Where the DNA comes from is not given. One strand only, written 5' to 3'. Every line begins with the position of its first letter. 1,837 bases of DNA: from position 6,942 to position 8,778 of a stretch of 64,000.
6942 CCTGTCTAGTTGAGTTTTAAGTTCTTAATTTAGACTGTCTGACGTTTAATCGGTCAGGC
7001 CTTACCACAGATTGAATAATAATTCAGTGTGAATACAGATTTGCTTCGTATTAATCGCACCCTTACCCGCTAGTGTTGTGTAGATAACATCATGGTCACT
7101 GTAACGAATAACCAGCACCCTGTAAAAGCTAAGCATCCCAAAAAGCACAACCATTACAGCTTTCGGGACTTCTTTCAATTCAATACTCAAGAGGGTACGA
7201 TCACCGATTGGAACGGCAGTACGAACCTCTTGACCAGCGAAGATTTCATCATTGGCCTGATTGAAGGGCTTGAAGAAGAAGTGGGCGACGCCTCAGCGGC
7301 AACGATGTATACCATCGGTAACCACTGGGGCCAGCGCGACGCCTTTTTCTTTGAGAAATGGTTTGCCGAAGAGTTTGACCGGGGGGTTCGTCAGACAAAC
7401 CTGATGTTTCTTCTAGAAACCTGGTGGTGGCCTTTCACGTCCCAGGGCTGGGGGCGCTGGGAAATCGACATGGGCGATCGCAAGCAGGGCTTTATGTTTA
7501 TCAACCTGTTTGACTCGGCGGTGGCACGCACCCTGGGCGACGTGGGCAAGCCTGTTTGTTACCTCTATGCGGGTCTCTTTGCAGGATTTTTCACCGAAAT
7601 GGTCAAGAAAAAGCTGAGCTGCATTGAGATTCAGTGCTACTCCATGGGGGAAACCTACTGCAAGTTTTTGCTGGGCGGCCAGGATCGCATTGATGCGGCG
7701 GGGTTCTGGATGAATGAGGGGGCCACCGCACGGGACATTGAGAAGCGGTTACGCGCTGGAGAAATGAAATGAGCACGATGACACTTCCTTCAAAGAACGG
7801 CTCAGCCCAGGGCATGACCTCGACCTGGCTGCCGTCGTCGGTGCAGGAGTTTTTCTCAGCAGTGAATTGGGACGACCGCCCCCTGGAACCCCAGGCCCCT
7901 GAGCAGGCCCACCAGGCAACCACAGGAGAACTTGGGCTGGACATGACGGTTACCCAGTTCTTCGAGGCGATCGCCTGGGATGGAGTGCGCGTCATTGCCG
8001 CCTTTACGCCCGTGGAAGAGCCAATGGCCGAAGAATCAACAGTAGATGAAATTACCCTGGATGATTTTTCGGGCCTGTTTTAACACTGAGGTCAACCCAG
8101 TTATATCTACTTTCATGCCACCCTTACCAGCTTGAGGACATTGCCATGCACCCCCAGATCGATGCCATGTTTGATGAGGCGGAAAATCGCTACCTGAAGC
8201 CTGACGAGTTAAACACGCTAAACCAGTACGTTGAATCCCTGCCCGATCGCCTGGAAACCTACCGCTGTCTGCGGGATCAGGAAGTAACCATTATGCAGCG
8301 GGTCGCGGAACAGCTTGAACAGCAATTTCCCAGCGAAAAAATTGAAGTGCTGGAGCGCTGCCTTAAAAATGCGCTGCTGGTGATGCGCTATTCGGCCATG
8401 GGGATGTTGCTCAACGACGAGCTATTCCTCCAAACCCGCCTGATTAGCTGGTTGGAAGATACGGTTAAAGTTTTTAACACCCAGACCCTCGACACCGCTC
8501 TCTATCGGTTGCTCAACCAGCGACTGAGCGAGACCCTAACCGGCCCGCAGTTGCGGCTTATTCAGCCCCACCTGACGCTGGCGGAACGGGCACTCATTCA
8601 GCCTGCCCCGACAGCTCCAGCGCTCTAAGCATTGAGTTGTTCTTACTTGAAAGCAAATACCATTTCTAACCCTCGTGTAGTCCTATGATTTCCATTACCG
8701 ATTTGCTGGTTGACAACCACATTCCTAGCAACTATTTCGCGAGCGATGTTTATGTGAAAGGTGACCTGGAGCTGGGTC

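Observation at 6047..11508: Duplicated cassette of a phycobilisome-fold protein and a V4R-domain protein, followed by a Ser/Thr kinase: candidate undescribed sensory/signalling module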

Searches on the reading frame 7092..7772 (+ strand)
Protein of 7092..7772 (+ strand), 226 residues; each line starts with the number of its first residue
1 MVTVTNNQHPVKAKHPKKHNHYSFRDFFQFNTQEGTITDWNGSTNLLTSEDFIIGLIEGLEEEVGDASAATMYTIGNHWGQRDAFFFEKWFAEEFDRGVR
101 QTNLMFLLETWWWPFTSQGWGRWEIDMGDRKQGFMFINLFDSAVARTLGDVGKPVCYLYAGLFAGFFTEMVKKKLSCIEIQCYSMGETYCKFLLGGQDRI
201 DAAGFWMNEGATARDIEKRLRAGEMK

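Call 3: search_protein_families(library=pfam, proteins=[window:7092-7772:+], max_evalue=0.1)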
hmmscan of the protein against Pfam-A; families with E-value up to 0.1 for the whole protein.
window:7092-7772:+ (226 aa): 1 family
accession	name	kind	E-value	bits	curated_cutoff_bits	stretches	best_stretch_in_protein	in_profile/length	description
PF02830.23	V4R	-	4.7e-21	75.1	31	1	135-194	1-60/62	V4R domain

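Call 4: search_protein_families(library=ncbifam, proteins=[window:7092-7772:+], max_evalue=0.1)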
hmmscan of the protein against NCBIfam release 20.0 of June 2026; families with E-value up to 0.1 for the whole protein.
window:7092-7772:+ (226 aa): 2 families
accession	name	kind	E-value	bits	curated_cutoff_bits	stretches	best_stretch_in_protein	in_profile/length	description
NF053755.1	MsvR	equivalog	8.7e-11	42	220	1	115-193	161-235/236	transcriptional factor MsvR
TIGR02019.1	BchJ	equivalog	0.00034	20.5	74.3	1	150-193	144-187/188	bacteriochlorophyll 4-vinyl reductase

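Call 13: find_homologous_proteins(query=window:7092-7772:+, max_evalue=0.00001)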
Query window:7092-7772:+ (226 aa): 728 proteins with E <= 0.00001 among 930 candidates; the best 120 are listed.
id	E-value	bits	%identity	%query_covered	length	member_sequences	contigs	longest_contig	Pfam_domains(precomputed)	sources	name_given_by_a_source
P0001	2.1e-139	481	88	99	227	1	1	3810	PF02830.24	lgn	-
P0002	2.4e-137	474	88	99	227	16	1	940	PF02830.24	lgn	-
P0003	2.1e-136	471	87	99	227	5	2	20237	PF02830.24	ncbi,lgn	-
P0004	2.5e-135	468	87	99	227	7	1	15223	PF02830.24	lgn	-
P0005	1.2e-133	462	85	99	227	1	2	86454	PF02830.24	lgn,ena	-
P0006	4.8e-132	457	83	100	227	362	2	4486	PF02830.24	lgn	-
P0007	9.1e-132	456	84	100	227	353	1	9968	PF02830.24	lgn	-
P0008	1.7e-130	452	83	99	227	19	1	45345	PF02830.24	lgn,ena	-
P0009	3.0e-130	451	80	100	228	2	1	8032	PF02830.24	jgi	-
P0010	1.4e-129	449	85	100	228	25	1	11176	PF02830.24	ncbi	ncbi:MAG: V4R domain-containing protein [Leptolyngbyaceae cyanobacterium]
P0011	1.4e-129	449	82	99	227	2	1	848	PF02830.24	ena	-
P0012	2.8e-129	448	83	100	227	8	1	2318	PF02830.24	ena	-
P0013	2.9e-129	448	80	100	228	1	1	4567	PF02830.24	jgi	jgi:uncharacterized protein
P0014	3.4e-129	447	79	100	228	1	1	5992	PF02830.24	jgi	jgi:uncharacterized protein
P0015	8.0e-127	440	81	99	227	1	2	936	PF02830.24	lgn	-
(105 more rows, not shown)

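Call 15: find_related_loci(query=A1, collection=genome_contigs, flank=10000)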
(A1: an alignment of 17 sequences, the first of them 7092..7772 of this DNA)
Query A1 (226 aa) in genome_contigs; peptide patterns used: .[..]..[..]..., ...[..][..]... (x = any residue, [..] = any of these).
599 stretches matched a pattern (row limit reached: there are more); 584 encode a relative of the query (tblastn E <= 1e-3); the best 80 are kept; 80 distinct loci.
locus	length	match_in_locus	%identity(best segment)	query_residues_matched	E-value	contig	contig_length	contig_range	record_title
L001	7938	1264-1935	89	1-224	1e-140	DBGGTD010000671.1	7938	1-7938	MAG TPA_asm: Elainellaceae cyanobacterium isolate cl_S1C548_1 S1Ck119_118018, whole genome shotgun sequence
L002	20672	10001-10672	89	1-224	4e-140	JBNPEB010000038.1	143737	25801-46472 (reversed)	MAG: Elainellaceae cyanobacterium isolate fr_S3C757_1 S3CNODE_21_length_143737_cov_58_119114, whole genome shotgun seque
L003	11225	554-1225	89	1-224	9e-140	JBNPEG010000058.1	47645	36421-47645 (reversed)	MAG: Elainellaceae cyanobacterium isolate fr_S2C359 S2CNODE_294_length_47645_cov_88_839955, whole genome shotgun sequenc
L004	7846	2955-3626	87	1-224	4e-136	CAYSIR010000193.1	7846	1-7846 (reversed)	MAG TPA_asm: uncultured Leptolyngbya sp. isolate binchicken_co8_365 genome assembly, contig: NODE_18212_length_7846_cov_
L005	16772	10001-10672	87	1-224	3e-136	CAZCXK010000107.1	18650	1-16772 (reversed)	MAG TPA_asm: uncultured bacterium isolate SRP072547_co1_340 genome assembly, contig: NODE_4680_length_18650_cov_15.49196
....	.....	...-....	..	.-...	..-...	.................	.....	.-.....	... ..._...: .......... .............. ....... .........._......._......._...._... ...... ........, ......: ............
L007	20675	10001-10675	84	1-225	2e-135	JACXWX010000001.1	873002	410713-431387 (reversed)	Phormidium tenue FACHB-886 contig1, whole genome shotgun sequence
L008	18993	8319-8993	85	1-225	1e-134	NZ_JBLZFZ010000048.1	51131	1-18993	Pantanalinema rosaneae CENA516 NODE_106_length_51192_cov_235.314234, whole genome shotgun sequence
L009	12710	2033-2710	88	1-225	3e-134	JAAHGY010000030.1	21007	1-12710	MAG: Cyanothece sp. SIO2G6 2G6_NODE_30, whole genome shotgun sequence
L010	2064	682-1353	86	1-224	2e-143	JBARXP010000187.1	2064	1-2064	MAG: Elainellaceae cyanobacterium isolate MFD12135_ilm_asm_bin27 k127_56543, whole genome shotgun sequence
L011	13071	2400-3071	85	1-224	4e-134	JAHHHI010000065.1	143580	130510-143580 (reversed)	MAG: Kaiparowitsia implicata GSE-PSE-MK54-09C scaffold_54_c1, whole genome shotgun sequence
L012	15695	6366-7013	89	9-224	2e-134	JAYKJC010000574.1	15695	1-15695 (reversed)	MAG: Leptolyngbyaceae cyanobacterium isolate 762673 NODE_25941946, whole genome shotgun sequence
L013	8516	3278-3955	83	1-226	3e-133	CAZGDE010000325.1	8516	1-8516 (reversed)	MAG TPA_asm: uncultured bacterium isolate binchicken_co311_160 genome assembly, contig: NODE_13091_length_8516_cov_5.303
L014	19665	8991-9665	84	1-225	3e-133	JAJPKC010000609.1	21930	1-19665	MAG: Oscillatoriales cyanobacterium Centralia_MAG_596 k107_5460708, whole genome shotgun sequence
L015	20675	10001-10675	84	1-225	2e-133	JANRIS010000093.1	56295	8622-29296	MAG: Leptolyngbyaceae cyanobacterium bins.349 k141_5572682, whole genome shotgun sequence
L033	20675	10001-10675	82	1-225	6e-132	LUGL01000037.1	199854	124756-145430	Elainella saxicola E1 E1_assembly_c52, whole genome shotgun sequence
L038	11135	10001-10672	84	2-225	7e-132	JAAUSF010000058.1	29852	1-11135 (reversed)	MAG: Cyanobacteria bacterium RU_5_0 NODE_544_length_29852_cov_22.022540, whole genome shotgun sequence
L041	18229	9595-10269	81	1-225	4e-132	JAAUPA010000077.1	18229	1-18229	MAG: Leptolyngbyaceae cyanobacterium CSU_1_4 NODE_828_length_18229_cov_3.29919, whole genome shotgun sequence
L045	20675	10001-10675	83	1-225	4e-132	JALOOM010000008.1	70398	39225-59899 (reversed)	MAG: Elainella sp. Prado103 scaffold_231, whole genome shotgun sequence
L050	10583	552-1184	91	14-224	1e-131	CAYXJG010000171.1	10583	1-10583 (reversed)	MAG TPA_asm: uncultured bacterium isolate SRP141376_co3_392 genome assembly, contig: NODE_17195_length_10583_cov_9.37177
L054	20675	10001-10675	83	1-225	3e-131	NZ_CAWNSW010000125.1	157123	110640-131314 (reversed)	Stenomitos frigidus ULC18 isolate ena-yuan-GCF_003003795.1 NZ_PVWK01000031.1, whole genome shotgun sequence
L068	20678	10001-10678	81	1-226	1e-129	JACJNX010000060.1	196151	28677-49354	Cyanobacteria bacterium FACHB-63 contig60, whole genome shotgun sequence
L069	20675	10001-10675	81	1-225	9e-130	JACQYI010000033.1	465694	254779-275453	MAG: Oscillatoriophycideae cyanobacterium NC_groundwater_1537_Pr4_S-0.65um_50_18 SR1-18-Sp65_coassembly_scaffold_302922,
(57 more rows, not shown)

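Call 19: search_solved_structures(query=window:7092-7772:+, max_evalue=1, show_alignments=1)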
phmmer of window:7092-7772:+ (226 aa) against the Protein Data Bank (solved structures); distinct sequences matched with E-value up to 1: 3.
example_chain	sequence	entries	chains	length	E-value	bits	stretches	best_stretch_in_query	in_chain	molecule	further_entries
5fru_A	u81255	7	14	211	0.0017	21.2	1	40-193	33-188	Positive phenol-degradative gene regulator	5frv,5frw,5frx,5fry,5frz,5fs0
5kbe_A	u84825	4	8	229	0.22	14.2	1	133-193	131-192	MopR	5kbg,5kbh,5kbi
2osd_A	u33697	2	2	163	0.56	12.9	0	153-198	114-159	Hypothetical protein MJ1460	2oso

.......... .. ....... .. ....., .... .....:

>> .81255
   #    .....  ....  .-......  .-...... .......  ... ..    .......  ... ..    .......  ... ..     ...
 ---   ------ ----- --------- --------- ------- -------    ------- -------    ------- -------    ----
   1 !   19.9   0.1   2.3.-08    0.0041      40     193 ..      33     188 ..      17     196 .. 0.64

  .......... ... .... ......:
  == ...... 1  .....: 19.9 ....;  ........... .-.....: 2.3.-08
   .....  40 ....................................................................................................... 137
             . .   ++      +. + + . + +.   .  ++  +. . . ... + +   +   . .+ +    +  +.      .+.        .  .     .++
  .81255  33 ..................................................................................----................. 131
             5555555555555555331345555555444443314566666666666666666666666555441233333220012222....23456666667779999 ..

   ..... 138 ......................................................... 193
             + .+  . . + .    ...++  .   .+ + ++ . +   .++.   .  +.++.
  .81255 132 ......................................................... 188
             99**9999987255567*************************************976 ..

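Call 27: search_protein_families(library=pfam, proteins=[L045:15112-15825:-, L041:13943-14305:-, L045:8705-9190:+, L068:6867-7889:-, L069:7623-8498:+, L045:2680-4125:-, L054:7327-9159:-, L038:1275-1982:+, L033:1097-2086:-, L050:6245-7249:+], max_evalue=0.01)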
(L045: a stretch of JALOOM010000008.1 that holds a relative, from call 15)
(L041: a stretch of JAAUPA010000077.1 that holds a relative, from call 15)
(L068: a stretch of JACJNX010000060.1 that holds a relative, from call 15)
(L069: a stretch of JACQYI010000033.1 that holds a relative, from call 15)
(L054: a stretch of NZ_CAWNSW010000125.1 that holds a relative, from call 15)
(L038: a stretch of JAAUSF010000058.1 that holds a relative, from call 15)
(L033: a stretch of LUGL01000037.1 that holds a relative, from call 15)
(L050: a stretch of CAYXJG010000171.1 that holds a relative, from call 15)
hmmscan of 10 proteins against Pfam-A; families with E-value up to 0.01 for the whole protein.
L045:15112-15825:- (237 aa): 3 families
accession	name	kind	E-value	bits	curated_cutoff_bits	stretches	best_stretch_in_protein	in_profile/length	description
PF07298.16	NnrU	-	8.1e-43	146.7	24.7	1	13-230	2-185/188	NnrU protein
PF04191.18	PEMT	-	0.00024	21.9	25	1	112-162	39-88/105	Phospholipid methyltransferase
PF04140.19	ICMT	-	0.0046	17.8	24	0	109-147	29-66/95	Isoprenylcysteine carboxyl methyltransferase (ICMT) family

L041:13943-14305:- (120 aa): 7 families
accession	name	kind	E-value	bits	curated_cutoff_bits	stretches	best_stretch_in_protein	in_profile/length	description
PF00085.26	Thioredoxin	-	1.5e-21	76.7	23.5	1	3-98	3-98/103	Thioredoxin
PF13905.12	Thioredoxin_8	-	1.7e-07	31.9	27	1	20-62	3-47/94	Thioredoxin-like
PF13098.12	Thioredoxin_2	-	1.8e-05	25.4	27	1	18-84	5-87/104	Thioredoxin-like domain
PF00578.27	AhpC-TSA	-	3.2e-05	24.3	26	1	18-82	25-91/124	AhpC/TSA family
PF08534.16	Redoxin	-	0.00099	19.4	26.6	1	19-82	29-95/148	Redoxin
PF14595.12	Thioredoxin_9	-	0.004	17.5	25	1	25-82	48-107/129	Thioredoxin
PF05768.20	Glrx-like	-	0.0081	16.9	26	0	28-78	8-55/77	Glutaredoxin-like domain (DUF836)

L045:8705-9190:+ (161 aa): 1 family
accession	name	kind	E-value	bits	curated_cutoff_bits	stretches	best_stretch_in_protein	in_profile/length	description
PF00111.32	Fer2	-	1.3e-08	35.1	21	1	7-86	3-76/77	2Fe-2S iron-sulfur cluster binding domain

L068:6867-7889:- (340 aa): 2 families
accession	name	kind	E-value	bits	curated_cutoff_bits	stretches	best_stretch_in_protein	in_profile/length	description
PF03466.25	LysR_substrate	-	1.9e-45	155.2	28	1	93-301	3-205/209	LysR substrate binding domain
PF00126.33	HTH_1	-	2e-23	82.5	26.6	1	8-67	1-60/60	Bacterial regulatory helix-turn-helix protein, lysR family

L069:7623-8498:+ (291 aa): 0 families

L045:2680-4125:- (481 aa): 6 families
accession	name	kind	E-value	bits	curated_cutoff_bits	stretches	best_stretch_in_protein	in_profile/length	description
PF13458.12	Peripla_BP_6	-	2.6e-30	106.7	31.7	1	136-466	6-339/343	Periplasmic binding protein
PF01094.35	ANF_receptor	-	3.6e-17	62.9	25.4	1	157-465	9-350/353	Receptor family ligand binding region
PF13428.12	TPR_14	-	0.002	19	23.5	1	85-121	5-41/44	Tetratricopeptide repeat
PF13433.12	Peripla_BP_5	-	0.0069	16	27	0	153-213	23-83/363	Periplasmic binding protein domain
PF07719.23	TPR_2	-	0.0073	16.8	27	0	87-114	7-34/34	Tetratricopeptide repeat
PF14559.12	TPR_19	-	0.0087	16.8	25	1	91-121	1-31/68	Tetratricopeptide repeat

L054:7327-9159:- (610 aa): 2 families
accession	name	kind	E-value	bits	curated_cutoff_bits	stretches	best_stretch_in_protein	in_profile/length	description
PF01522.26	Polysacc_deac_1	-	3.6e-28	98.4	23.1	1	190-317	4-123/124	Polysaccharide deacetylase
PF09992.14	NAGPA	-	1.4e-05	25.8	25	1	482-592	54-167/169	Phosphodiester glycosidase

L038:1275-1982:+ (235 aa): 2 families
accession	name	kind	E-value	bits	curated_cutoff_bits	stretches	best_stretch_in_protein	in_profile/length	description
PF13545.12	HTH_Crp_2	-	1.1e-10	41.7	27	1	157-217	2-57/70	Crp-like helix-turn-helix domain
PF00325.26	Crp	-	2.7e-09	37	21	1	182-212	2-32/32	Bacterial regulatory proteins, crp family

L033:1097-2086:- (329 aa): 1 family
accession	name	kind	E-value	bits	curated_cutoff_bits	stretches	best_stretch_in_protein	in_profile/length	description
PF05746.21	DALR_1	-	4.4e-10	40.1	22.3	1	178-322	1-110/117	DALR anticodon binding domain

L050:6245-7249:+ (334 aa): 2 families
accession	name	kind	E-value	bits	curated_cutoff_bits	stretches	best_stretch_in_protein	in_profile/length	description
PF00005.33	ABC_tran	-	4.3e-27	95.8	25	1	50-193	1-136/137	ABC transporter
PF13304.12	AAA_21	-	2e-10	41.6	27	2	158-223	230-298/304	AAA domain, putative AbiEii toxin, Type IV TA system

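Call 68: predict_structure(alignment_id=A1)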
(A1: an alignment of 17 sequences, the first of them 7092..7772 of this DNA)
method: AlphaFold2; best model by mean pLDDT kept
length: 226 residues; sequences in the alignment: 17
mean_pLDDT: 56.8   pTM: 0.56
mean pLDDT of the five models: 56.8, 56.7, 56.2, 54.5, 47.6
residues with pLDDT >= 90: 0; 70-90: 54; 50-70: 87; < 50: 85
segments of 3 or more residues with pLDDT < 50: 1-49, 129-131, 194-220, 223-226
pLDDT, mean of each block of 10 residues (from residue 1): 32 38 41 45 44 60 66 76 80 77 70 63 59 58 52 68 77 63 56 47 43 43 43
secondary structure, 60 per line:
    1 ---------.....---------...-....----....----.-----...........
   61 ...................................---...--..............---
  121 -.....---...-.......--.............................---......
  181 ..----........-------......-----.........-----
elements in order: H10-14 E28-31 E36-39 H50-95 H104-117 E122-126 E134-140 H143-171 E175-182 E187-194 H202-207 H213-221

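Call 70: fold_search(model_id=the predicted structure, library=pdb)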
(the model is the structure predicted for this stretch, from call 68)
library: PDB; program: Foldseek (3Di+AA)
matches with E <= 10: 272; with E <= 0.001: 17
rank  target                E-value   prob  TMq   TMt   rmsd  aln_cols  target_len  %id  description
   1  5frv_A                4.0e-06  1.00  0.51  0.56   7.0       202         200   18  crystal structure of the phenol-responsive sensory domain of the transcription activator PoxR in complex with 4-methyl (released 2016-03-30)
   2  5frx_A                9.3e-06  1.00  0.51  0.57   6.9       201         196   17  crystal structure of the phenol-responsive sensory domain of the transcription activator PoxR in complex with 4-nitrop (released 2016-03-30)
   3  5frw_A                1.2e-05  1.00  0.51  0.56   6.9       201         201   17  crystal structure of the phenol-responsive sensory domain of the transcription activator PoxR with Phenol (released 2016-04-06)
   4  5fru_A                1.9e-05  1.00  0.50  0.56   7.3       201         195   17  crystal structure of the phenol-responsive sensory domain of the transcription activator PoxR (released 2016-03-30)
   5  5kbg_B                1.9e-05  1.00  0.52  0.57   8.5       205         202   14  CRYSTAL STRUCTURE OF THE AROMATIC SENSOR DOMAIN OF MOPR IN COMPLEX WITH OCRESOL (released 2016-07-13)
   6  5frw_B                2.4e-05  1.00  0.51  0.57   6.9       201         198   17  crystal structure of the phenol-responsive sensory domain of the transcription activator PoxR with Phenol (released 2016-04-06)
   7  5frz_A                2.5e-05  1.00  0.52  0.59   6.8       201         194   17  crystal structure of the phenol-responsive sensory domain of the transcription activator PoxR with 3,4-dimethylphenol (released 2016-03-30)
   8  7vqf                  2.7e-05  1.00  0.52  0.59   5.4       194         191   15  Phenol binding protein, MopR (released 2022-09-07)
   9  6iy8_B                3.0e-05  1.00  0.50  0.27  14.6       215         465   15  DmpR-phenol complex of Pseudomonas putida (released 2020-06-10)
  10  5kbh_B                3.2e-05  1.00  0.52  0.58   8.9       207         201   15  CRYSTAL STRUCTURE OF THE AROMATIC SENSOR DOMAIN OF MOPR IN COMPLEX WITH 3-CHLORO-PHENOL (released 2016-07-13)
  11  5kbe_A                4.4e-05  1.00  0.53  0.59   7.5       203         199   15  CRYSTAL STRUCTURE OF THE AROMATIC SENSOR DOMAIN OF MOPR IN COMPLEX WITH PHENOL (released 2016-07-13)
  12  5kbg_A                6.2e-05  1.00  0.51  0.56   4.8       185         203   15  CRYSTAL STRUCTURE OF THE AROMATIC SENSOR DOMAIN OF MOPR IN COMPLEX WITH OCRESOL (released 2016-07-13)
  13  5kbh_A                8.2e-05  1.00  0.53  0.58  11.3       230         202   14  CRYSTAL STRUCTURE OF THE AROMATIC SENSOR DOMAIN OF MOPR IN COMPLEX WITH 3-CHLORO-PHENOL (released 2016-07-13)
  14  5kbi_B                1.9e-04  1.00  0.52  0.58   8.8       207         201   14  CRYSTAL STRUCTURE OF THE AROMATIC SENSOR DOMAIN OF MOPR IN COMPLEX WITH CATACHOL (released 2016-07-13)
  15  5kbe_B                1.9e-04  1.00  0.52  0.56   9.0       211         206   15  CRYSTAL STRUCTURE OF THE AROMATIC SENSOR DOMAIN OF MOPR IN COMPLEX WITH PHENOL (released 2016-07-13)
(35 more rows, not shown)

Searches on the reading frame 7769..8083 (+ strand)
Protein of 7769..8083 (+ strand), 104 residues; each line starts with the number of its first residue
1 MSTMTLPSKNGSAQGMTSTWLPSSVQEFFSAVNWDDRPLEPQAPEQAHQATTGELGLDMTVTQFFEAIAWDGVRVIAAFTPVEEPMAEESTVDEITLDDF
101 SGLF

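Call 3: search_protein_families(library=pfam, proteins=[window:7769-8083:+], max_evalue=0.1)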
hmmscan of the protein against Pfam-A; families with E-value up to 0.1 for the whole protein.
window:7769-8083:+ (104 aa): 0 families

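Call 4: search_protein_families(library=ncbifam, proteins=[window:7769-8083:+], max_evalue=0.1)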
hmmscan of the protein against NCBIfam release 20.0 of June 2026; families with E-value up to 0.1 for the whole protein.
window:7769-8083:+ (104 aa): 0 families

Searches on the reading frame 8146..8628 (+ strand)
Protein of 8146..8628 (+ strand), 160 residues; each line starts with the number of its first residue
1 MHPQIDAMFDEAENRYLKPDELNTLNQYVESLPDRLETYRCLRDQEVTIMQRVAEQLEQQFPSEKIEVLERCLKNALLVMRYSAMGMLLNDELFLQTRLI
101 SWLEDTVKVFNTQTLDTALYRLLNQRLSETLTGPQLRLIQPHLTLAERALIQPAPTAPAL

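Call 3: search_protein_families(library=pfam, proteins=[window:8146-8628:+], max_evalue=0.1)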
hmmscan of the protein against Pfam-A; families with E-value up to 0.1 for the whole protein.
window:8146-8628:+ (160 aa): 1 family
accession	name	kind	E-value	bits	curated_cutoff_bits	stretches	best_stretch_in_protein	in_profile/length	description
PF00502.25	Phycobilisome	-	1.8e-11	44.7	22.2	1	12-143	8-148/155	Phycobilisome protein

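Call 4: search_protein_families(library=ncbifam, proteins=[window:8146-8628:+], max_evalue=0.1)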
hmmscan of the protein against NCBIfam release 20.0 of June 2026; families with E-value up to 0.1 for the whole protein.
window:8146-8628:+ (160 aa): 5 families
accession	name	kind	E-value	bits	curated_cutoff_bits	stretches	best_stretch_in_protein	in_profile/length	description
NF058521.1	allophyco_ApcA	equivalog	3.4e-05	23.8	270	1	11-63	12-64/161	allophycocyanin subunit alpha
TIGR01337.1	apcB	equivalog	5.8e-05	23.1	228.15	1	13-110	14-119/167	allophycocyanin subunit beta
NF047936.1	antiphage_GapS6b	subfamily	0.04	11.7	850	1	42-128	174-260/1089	GapS6b family protein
NF042955.1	Ppl_antiphage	equivalog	0.051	11.5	1000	1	5-59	561-615/882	anti-phage protein Ppl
NF058508.1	phy_ery_CpeB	equivalog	0.087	12.6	275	0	70-109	80-119/181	phycoerythrin subunit beta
